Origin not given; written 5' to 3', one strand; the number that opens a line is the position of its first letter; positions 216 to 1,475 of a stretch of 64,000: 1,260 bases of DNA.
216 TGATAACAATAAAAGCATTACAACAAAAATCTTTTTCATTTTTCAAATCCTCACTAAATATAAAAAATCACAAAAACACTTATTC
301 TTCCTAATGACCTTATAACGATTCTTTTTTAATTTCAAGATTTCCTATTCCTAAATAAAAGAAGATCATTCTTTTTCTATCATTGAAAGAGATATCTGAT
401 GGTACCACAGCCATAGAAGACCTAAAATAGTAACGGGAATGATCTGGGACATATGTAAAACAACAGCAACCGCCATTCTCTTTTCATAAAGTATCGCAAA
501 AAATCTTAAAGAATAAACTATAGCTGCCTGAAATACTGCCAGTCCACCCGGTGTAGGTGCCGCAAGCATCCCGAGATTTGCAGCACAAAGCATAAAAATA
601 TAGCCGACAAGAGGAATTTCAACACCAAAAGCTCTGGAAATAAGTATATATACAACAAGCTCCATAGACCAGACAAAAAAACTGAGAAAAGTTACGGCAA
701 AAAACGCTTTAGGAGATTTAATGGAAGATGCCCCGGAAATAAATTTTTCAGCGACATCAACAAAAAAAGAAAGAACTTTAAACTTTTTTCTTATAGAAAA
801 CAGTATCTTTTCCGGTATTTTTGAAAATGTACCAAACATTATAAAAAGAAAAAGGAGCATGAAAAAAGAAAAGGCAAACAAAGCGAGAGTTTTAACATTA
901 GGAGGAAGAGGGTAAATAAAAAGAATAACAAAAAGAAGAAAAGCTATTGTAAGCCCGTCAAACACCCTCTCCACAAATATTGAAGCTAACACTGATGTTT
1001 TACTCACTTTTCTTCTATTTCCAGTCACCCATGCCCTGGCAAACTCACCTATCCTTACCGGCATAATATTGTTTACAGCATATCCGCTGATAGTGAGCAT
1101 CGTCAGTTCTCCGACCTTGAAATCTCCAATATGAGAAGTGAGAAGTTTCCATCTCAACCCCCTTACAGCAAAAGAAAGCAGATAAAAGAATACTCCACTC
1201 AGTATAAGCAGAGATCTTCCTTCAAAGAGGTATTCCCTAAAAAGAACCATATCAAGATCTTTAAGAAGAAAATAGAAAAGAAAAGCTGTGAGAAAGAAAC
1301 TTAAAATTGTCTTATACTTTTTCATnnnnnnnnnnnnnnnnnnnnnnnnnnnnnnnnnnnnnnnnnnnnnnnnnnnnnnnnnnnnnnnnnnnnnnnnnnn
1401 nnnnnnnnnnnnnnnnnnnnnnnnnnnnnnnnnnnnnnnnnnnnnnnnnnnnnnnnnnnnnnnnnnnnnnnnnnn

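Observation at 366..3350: Operon of B12-radical SAM enzyme, REC-Hpt phosphotransfer protein and UPF0104 flippase-like membrane protein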

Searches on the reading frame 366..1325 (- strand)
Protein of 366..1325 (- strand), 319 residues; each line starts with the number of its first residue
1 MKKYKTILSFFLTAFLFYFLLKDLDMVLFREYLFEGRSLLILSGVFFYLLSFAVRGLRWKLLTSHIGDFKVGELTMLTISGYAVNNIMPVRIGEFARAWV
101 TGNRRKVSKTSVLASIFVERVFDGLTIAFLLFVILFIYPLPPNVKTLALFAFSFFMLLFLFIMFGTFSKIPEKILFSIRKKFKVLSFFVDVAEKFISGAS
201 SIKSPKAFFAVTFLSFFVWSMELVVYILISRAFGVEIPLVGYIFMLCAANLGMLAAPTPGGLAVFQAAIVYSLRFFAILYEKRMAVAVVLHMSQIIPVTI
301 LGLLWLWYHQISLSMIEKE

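Call 3: search_protein_families(library=pfam, proteins=[window:366-1325:-], max_evalue=0.01)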
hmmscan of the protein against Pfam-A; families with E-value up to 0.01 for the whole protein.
window:366-1325:- (319 aa): 1 family
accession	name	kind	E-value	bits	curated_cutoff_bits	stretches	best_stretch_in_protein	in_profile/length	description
PF03706.18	LPG_synthase_TM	-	7.5e-42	144.3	33.4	1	7-302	2-302/302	Lysylphosphatidylglycerol synthase TM region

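Call 4: search_protein_families(library=ncbifam, proteins=[window:366-1325:-], max_evalue=0.01)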
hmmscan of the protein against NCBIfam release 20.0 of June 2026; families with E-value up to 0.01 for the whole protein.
window:366-1325:- (319 aa): 1 family
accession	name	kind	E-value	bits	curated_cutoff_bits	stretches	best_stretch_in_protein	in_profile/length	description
TIGR00374.1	TIGR00374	subfamily_domain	4.1e-22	79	43.2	1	7-312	2-316/323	flippase-like domain-containing protein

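Call 40: find_homologous_proteins(query=window:366-1325:-)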
Query window:366-1325:- (319 aa): 118 proteins with E <= 0.001 among 4678 candidates.
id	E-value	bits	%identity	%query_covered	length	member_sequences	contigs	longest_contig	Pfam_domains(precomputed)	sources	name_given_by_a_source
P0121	3.4e-194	663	100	100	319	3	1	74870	PF03706.19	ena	-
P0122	1.5e-145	503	75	100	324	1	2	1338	PF03706.19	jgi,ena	-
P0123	1.4e-142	493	74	100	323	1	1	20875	PF03706.19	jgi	-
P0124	1.5e-140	486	71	100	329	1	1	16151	PF03706.19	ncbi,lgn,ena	-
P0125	2.1e-137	476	70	100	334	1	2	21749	PF03706.19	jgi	jgi:glycosyltransferase 2 family protein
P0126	2.5e-124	433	66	99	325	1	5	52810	PF03706.19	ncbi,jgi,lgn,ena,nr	ncbi:MAG TPA: lysylphosphatidylglycerol synthase transmembrane domain-containing protein [bacterium]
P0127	2.2e-122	427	65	100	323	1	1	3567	PF03706.19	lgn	-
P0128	1.7e-121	424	64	100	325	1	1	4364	PF03706.19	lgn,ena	-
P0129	1.9e-121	424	64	98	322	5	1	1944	PF03706.19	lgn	-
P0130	1.9e-121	424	64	100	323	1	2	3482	PF03706.19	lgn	-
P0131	4.5e-121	422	63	100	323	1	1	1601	PF03706.19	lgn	-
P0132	4.6e-121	422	63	100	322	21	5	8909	PF03706.19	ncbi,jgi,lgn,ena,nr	ncbi:MAG TPA: lysylphosphatidylglycerol synthase transmembrane domain-containing protein [bacterium]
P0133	6.8e-121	422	63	100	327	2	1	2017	PF03706.19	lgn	-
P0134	1.2e-120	421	63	100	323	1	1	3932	PF03706.19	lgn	-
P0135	2.1e-120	420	64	100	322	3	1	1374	PF03706.19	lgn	-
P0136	2.5e-120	420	63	100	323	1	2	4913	PF03706.19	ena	-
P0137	4.6e-120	419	63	100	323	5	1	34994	PF03706.19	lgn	-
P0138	5.1e-120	419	63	100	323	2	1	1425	PF03706.19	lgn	-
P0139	2.6e-119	417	62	100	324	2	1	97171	PF03706.19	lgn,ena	-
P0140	3.2e-119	416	62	100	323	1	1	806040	PF03706.19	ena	-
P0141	4.9e-118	413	63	100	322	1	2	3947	PF03706.19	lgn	-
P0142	6.4e-118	412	62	99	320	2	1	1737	PF03706.19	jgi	-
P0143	3.5e-117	410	63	100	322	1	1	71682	PF03706.19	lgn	-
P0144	4.3e-117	409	62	100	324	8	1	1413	PF03706.19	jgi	jgi:hypothetical protein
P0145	1.4e-112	395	60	100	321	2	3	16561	PF03706.19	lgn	-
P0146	6.1e-102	360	55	100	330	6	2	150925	PF03706.19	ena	-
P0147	3.1e-97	344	55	98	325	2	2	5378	PF03706.19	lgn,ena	-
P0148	7.3e-97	343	55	98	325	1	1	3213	PF03706.19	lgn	-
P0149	1.9e-96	342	54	100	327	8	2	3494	PF03706.19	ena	-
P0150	4.9e-96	340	54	100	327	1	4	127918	PF03706.19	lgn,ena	-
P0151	4.9e-96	340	55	98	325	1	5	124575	PF03706.19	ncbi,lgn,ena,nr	ncbi:flippase-like domain-containing protein [bacterium]|nr:flippase-like domain-containing protein 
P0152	5.8e-96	340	54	100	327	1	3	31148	PF03706.19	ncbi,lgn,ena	-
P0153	6.4e-96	340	54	100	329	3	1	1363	PF03706.19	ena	-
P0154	7.2e-96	340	54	100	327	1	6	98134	PF03706.19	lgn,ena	-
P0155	1.7e-95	339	54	100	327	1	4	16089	PF03706.19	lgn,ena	-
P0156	1.7e-95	338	54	100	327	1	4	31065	PF03706.19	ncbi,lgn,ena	-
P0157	2.0e-95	338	55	98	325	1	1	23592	PF03706.19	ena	-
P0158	2.6e-95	338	53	100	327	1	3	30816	PF03706.19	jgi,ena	-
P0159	3.3e-95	338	54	100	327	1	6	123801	PF03706.19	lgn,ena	-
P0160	9.4e-95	336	53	100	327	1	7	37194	PF03706.19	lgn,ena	-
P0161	1.4e-94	336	53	98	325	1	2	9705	PF03706.19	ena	-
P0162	3.3e-94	334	54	98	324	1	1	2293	PF03706.19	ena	-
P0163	5.1e-94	334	53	100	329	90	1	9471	PF03706.19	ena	-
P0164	1.2e-93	332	53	100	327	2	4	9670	PF03706.19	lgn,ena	-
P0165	1.3e-93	332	54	100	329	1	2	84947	PF03706.19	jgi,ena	-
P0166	1.8e-93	332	54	98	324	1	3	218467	PF03706.19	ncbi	-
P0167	2.8e-93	331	54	98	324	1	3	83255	PF03706.19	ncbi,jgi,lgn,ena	jgi:conserved hypothetical protein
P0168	3.4e-93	331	53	99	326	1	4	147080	PF03706.19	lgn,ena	-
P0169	4.0e-93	331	53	99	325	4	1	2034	PF03706.19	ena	-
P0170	4.4e-93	331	54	98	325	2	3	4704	PF03706.19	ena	-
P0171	6.6e-93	330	54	98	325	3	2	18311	PF03706.19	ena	-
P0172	1.2e-92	329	53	99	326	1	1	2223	PF03706.19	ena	-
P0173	1.6e-92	329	53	98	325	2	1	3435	PF03706.19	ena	-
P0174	2.8e-92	328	52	100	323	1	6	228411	PF03706.19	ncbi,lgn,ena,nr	ncbi:flippase-like domain-containing protein [bacterium]|nr:flippase-like domain-containing protein 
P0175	9.1e-92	326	52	100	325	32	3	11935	PF03706.19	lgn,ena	-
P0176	3.1e-91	325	52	100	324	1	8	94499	PF03706.19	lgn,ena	-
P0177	4.7e-90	321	52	98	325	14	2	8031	PF03706.19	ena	-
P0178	9.5e-90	320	52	100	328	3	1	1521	PF03706.19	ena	-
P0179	1.2e-89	319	52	98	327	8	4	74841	PF03706.19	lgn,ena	-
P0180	7.3e-88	313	53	99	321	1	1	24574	PF03706.19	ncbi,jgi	-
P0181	4.1e-87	311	47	100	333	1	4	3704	PF03706.19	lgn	-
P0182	9.7e-85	303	46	100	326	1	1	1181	PF03706.19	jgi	jgi:hypothetical protein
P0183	2.8e-84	302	48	97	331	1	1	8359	PF03706.19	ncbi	-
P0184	2.8e-83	298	48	100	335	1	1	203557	PF03706.19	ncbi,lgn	-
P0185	3.5e-83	298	47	100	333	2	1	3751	PF03706.19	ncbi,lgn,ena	-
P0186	5.2e-83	298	47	100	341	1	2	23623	PF03706.19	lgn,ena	-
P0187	5.8e-83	297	48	95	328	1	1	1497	PF03706.19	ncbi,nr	ncbi:MAG TPA: lysylphosphatidylglycerol synthase transmembrane domain-containing protein, partial [b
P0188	6.1e-83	297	49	99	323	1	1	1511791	PF03706.19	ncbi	-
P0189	1.7e-82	296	46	100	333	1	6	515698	PF03706.19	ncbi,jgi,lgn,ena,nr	ncbi:MAG TPA: lysylphosphatidylglycerol synthase transmembrane domain-containing protein [bacterium]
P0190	2.4e-82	295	47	95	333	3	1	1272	PF03706.19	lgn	-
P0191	1.9e-81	292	46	100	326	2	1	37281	PF03706.19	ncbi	-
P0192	3.0e-81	292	50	100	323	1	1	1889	PF03706.19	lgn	-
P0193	2.9e-79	285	45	100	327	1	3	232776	PF03706.19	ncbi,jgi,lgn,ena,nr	ncbi:MAG TPA: lysylphosphatidylglycerol synthase transmembrane domain-containing protein [bacterium]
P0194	1.2e-77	280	47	99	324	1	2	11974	PF03706.19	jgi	-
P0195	2.7e-67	246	55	73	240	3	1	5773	PF03706.19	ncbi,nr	ncbi:flippase-like domain-containing protein, partial [bacterium]|nr:flippase-like domain-containing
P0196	2.7e-51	193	55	58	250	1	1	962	PF03706.19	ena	-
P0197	1.1e-39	155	47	55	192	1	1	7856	PF03706.19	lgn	-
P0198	8.5e-33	133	30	92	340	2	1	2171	PF03706.19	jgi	jgi:uncharacterized protein (TIRG00374 family)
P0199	7.7e-28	116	32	83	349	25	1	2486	PF03706.19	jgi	-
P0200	1.1e-26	113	32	80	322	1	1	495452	PF03706.19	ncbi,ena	-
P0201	2.5e-24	105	30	82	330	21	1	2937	PF03706.19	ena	-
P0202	1.2e-23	103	28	83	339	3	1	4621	PF03706.19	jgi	-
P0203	2.8e-23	101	29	83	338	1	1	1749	PF03706.19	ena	-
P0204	6.5e-22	97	31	90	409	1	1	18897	PF03706.19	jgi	jgi:uncharacterized protein (TIRG00374 family)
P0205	7.0e-22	97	30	85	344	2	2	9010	PF03706.19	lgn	-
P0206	8.5e-22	97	27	100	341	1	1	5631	PF03706.19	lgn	-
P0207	3.0e-19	88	32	91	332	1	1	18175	PF03706.19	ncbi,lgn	-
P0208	2.0e-18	85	29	82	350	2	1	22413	PF03706.19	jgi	-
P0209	3.9e-18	85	25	97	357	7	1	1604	PF03706.19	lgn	-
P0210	4.9e-18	84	25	97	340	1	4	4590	PF03706.19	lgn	-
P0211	5.8e-18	84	24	98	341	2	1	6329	PF03706.19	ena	-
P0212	9.4e-18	83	29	90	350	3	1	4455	PF03706.19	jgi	-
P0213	6.7e-17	80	26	100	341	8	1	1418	PF03706.19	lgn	-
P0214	1.1e-16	80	28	94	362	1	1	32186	PF03706.19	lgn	-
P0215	2.7e-16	78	27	86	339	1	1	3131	PF03706.19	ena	-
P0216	2.2e-15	75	27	97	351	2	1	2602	PF03706.19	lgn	-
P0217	2.7e-15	75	23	99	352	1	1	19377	PF03706.19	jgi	jgi:uncharacterized protein (TIRG00374 family)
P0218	3.6e-15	75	24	83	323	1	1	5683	PF03706.19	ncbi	-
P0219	1.6e-14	73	23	99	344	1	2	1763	PF03706.19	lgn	-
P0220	1.7e-14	73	27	36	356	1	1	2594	PF03706.19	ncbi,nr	ncbi:MAG: flippase-like domain-containing protein [Gemmatimonadetes bacterium]|nr:flippase-like doma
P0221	1.8e-14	72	27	90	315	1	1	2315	PF03706.19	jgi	-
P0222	2.0e-14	72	24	83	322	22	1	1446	PF03706.19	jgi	-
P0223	1.3e-13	70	29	83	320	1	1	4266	PF03706.19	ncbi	-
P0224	3.8e-13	68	27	70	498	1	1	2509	PF03706.19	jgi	jgi:uncharacterized protein (TIRG00374 family)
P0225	7.5e-13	67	26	100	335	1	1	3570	PF03706.19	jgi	jgi:glycosyltransferase 2 family protein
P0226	1.4e-12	66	32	38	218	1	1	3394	PF03706.19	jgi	jgi:hypothetical protein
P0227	7.2e-12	64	23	91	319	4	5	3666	PF03706.19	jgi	jgi:hypothetical protein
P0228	9.3e-11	60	25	91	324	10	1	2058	PF03706.19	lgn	-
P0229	1.2e-10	60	26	82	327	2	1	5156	PF03706.19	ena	-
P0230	1.3e-10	60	24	93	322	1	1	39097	PF03706.19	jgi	jgi:uncharacterized protein (TIRG00374 family)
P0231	1.5e-10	60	24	89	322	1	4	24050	PF03706.19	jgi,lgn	jgi:uncharacterized protein (TIRG00374 family)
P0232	3.7e-8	52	25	81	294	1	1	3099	PF03706.19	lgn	-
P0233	3.3e-7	49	23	82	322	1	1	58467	PF03706.19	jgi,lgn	jgi:hypothetical protein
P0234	7.3e-7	47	25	95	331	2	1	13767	PF03706.19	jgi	jgi:glycosyltransferase 2 family protein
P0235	8.0e-7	47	27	37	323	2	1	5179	PF03706.19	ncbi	ncbi:MAG: lysylphosphatidylglycerol synthase transmembrane domain-containing protein [Halobacteria a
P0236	1.0e-6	47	28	89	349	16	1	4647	PF03706.19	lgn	-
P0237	1.9e-4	40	21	99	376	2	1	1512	PF03706.19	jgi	jgi:uncharacterized protein (TIRG00374 family)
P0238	2.6e-4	39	27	39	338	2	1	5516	PF03706.19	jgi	jgi:uncharacterized protein (TIRG00374 family)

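Call 42: find_encoding_contigs(protein=P0188, flank=6000, max_places=1)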
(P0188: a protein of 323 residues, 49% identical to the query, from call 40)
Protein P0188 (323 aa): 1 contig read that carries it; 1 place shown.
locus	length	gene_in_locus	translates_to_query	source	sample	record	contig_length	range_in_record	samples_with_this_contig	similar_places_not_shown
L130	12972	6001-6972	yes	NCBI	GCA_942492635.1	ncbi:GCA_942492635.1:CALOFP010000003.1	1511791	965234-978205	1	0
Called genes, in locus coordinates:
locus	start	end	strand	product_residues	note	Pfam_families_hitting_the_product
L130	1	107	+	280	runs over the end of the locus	PF00795:CN_hydrolase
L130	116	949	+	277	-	PF02540:NAD_synthase, PF06508:QueC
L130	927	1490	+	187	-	PF01467:CTP_transf_like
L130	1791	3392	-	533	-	-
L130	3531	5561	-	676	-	-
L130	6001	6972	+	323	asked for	PF03706:LPG_synthase_TM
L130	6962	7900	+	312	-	PF04055:Radical_SAM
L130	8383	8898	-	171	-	PF02572:CobA_CobO_BtuR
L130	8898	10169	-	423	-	PF00390:malic, PF03949:Malic_M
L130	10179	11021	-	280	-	PF06750:A24_N_bact, PF01478:Peptidase_A24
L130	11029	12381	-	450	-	PF00072:Response_reg, PF00158:Sigma54_activat, PF14532:Sigma54_activ_2, PF07728:AAA_5, PF25601:AAA_lid_14, PF02954:HTH_8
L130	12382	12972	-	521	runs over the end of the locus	PF25323:6TM_PilS, PF00512:HisKA, PF02518:HATPase_c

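Call 43: find_encoding_contigs(protein=P0184, flank=6000, max_places=1)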
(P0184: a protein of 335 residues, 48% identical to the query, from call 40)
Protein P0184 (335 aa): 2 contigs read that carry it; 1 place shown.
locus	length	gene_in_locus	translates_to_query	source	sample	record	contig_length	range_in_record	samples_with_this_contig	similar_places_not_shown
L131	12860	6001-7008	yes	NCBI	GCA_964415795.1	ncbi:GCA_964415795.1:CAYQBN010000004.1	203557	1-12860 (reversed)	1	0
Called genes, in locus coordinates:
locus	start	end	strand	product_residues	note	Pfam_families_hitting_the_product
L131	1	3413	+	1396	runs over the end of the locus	PF01869:BcrAD_BadFG, PF09989:DUF2229, PF06050:HGD-D (weak)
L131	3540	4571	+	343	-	PF00313:CSD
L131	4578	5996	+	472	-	PF00989:PAS (faint), PF13188:PAS_8, PF00072:Response_reg, PF01627:Hpt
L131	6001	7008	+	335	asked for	PF03706:LPG_synthase_TM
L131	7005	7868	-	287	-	PF04055:Radical_SAM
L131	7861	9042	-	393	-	PF22025:ThiI_fer, PF02926:THUMP, PF02568:ThiI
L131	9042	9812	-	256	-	PF12679:ABC2_membrane_2, PF12698:ABC2_membrane_3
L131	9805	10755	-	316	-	PF00005:ABC_tran, PF13304:AAA_21 (weak)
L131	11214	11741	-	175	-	-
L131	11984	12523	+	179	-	PF11149:DUF2924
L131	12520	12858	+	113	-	?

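Call 44: find_encoding_contigs(protein=P0174, flank=6000, max_places=1)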
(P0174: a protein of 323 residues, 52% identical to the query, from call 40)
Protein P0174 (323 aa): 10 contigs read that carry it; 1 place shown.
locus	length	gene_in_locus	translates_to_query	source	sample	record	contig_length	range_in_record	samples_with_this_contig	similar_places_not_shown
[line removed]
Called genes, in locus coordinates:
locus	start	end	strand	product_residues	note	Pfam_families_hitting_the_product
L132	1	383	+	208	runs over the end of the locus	PF03886:ABC_trans_aux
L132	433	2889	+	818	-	PF04932:Wzy_C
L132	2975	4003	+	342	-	PF13793:Pribosyltran_N, PF24390:PRTase-CE (weak), PF00156:Pribosyltran, PF14681:UPRTase (weak), PF14572:Pribosyl_synth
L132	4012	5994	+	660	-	PF00128:Alpha-amylase, PF16657:Malt_amylase_C (faint)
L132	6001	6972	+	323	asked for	PF03706:LPG_synthase_TM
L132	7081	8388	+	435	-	PF01476:LysM (weak)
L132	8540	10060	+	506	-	PF13188:PAS_8 (faint), PF00512:HisKA, PF02518:HATPase_c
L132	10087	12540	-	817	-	PF19864:Radical_SAM_N2, PF04055:Radical_SAM, PF10105:DUF2344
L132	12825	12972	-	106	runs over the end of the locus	-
